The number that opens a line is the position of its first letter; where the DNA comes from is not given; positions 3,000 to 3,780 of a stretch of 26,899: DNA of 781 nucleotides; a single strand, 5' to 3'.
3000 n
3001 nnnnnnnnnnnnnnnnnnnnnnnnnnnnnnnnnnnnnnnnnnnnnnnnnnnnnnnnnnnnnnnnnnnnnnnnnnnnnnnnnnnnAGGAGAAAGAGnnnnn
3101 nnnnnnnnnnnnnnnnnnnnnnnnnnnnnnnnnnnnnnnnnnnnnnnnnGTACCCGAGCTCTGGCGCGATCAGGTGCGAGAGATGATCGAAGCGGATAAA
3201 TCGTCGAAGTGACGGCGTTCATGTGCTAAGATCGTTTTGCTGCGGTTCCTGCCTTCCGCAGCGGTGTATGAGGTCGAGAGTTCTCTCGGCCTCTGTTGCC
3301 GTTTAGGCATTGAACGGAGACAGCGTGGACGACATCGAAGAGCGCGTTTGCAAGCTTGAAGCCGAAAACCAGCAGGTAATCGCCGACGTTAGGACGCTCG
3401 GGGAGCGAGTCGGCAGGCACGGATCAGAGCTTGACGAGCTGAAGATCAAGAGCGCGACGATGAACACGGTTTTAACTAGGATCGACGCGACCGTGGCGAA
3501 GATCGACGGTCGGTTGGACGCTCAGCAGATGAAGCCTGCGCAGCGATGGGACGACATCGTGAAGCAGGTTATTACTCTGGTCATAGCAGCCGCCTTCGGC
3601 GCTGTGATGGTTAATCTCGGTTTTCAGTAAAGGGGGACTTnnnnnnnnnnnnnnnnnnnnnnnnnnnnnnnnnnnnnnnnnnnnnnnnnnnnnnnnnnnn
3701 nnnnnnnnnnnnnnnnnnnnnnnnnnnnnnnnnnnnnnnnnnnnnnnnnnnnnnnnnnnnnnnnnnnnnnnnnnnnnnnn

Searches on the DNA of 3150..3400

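Call 68: search_rna_families(source=window, start=3150, end=3400, threshold=evalue, max_evalue=10)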
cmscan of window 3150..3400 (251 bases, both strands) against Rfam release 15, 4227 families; matches with E-value up to 10: 4.
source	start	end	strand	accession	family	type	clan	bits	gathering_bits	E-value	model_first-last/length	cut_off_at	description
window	3153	3233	+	RF03048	RAGATH-20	Gene; sRNA;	-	16.3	101.4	2.4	1-102/102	no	RAGATH-20 RNA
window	3238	3282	+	RF02950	D12-methyl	Gene; sRNA;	-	14.7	57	1.9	1-64/64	no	D12-methyl RNA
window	3176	3214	+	RF01143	sR16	Gene; snRNA; snoRNA; CD-box;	-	13.8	70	2.5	22-53/53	no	Small nucleolar RNA sR16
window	3358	3368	+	RF02914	DUF805b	Cis-reg;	CL00115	9.6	35.6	5.7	7-17/35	no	DUF805b RNA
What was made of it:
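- On c4 antisense RNA (Rfam RF01695): Only chance-level hits (E >= 1.9) to other families in 3150-3400 (call 68).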

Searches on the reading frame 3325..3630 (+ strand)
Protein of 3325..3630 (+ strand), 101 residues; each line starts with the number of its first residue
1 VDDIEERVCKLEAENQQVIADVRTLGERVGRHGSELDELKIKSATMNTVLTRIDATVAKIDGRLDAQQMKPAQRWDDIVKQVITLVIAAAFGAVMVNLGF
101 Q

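Call 67: find_related_loci(query=window:3325-3630:+, collection=viral_contigs, flank=4000)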
Query window:3325-3630:+ (101 aa) in viral_contigs; peptide patterns used: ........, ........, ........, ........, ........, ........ (x = any residue, [..] = any of these).
41 stretches matched a pattern; 1 encode a relative of the query (tblastn E <= 1e-3); 1 distinct loci.
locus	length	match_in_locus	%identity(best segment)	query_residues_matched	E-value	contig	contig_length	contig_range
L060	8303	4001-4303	73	1-101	1e-49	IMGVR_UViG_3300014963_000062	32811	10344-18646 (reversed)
